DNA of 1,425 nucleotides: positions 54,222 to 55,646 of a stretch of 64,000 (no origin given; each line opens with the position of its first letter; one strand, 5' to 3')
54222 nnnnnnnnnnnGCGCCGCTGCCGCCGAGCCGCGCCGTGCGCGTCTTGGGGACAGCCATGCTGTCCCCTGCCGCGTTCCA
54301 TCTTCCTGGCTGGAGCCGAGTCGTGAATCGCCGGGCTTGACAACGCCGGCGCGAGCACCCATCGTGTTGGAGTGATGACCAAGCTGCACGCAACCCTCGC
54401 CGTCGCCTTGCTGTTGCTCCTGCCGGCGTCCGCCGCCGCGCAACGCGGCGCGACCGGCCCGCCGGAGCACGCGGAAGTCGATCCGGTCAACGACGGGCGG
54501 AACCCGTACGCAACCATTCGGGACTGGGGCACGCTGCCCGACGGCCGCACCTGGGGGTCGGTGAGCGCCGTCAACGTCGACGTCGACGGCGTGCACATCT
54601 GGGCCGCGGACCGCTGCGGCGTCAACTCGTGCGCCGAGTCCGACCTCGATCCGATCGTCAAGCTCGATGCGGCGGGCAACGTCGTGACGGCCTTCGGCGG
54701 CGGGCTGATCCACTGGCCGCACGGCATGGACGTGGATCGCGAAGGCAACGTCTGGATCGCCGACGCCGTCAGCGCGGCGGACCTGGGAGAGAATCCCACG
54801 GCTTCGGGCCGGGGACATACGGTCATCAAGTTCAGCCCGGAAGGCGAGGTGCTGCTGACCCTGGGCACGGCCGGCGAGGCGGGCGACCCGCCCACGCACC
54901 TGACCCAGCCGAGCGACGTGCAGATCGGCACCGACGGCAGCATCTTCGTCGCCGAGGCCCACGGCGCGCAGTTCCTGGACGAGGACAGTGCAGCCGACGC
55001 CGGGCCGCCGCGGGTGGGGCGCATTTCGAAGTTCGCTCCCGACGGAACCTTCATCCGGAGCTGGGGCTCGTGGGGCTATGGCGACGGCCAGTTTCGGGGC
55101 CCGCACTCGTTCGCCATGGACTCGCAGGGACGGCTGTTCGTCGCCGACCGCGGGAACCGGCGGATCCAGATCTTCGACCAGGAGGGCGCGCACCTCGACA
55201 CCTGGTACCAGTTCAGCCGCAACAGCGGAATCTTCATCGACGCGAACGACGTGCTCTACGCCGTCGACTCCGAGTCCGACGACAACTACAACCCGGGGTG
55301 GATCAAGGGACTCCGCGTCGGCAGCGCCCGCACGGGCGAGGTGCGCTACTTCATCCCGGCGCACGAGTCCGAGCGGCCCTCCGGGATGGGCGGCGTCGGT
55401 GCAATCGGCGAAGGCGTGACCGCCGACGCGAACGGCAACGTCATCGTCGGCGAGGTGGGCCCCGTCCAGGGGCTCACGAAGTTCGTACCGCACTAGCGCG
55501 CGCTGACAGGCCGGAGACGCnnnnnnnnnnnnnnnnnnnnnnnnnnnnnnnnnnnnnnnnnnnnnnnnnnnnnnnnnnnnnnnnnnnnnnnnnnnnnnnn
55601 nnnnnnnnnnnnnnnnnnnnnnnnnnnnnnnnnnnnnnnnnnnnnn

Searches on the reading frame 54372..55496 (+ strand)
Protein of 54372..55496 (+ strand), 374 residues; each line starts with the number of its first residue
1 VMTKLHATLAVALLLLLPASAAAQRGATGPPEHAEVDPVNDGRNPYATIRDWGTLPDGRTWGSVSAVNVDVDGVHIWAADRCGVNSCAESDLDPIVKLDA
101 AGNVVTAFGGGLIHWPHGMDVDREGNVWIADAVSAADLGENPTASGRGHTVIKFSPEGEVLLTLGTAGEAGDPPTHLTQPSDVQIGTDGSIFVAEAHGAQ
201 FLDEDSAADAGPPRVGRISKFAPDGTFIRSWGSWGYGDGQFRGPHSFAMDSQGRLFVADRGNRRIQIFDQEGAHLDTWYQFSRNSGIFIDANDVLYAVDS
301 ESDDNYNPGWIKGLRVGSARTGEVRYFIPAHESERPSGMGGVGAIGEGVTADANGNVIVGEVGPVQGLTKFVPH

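Call 51: search_protein_families(library=pfam, proteins=[window:54372-55496:+], max_evalue=0.001)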
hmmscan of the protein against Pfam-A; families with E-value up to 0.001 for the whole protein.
window:54372-55496:+ (374 aa): 2 families
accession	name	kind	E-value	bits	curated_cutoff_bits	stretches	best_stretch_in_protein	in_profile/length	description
PF01436.27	NHL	-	3.4e-13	49.4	20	1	241-268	1-28/28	NHL repeat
PF08450.18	SGL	-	2.8e-05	24.3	26.3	0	244-278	186-220/246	SMP-30/Gluconolactonase/LRE-like region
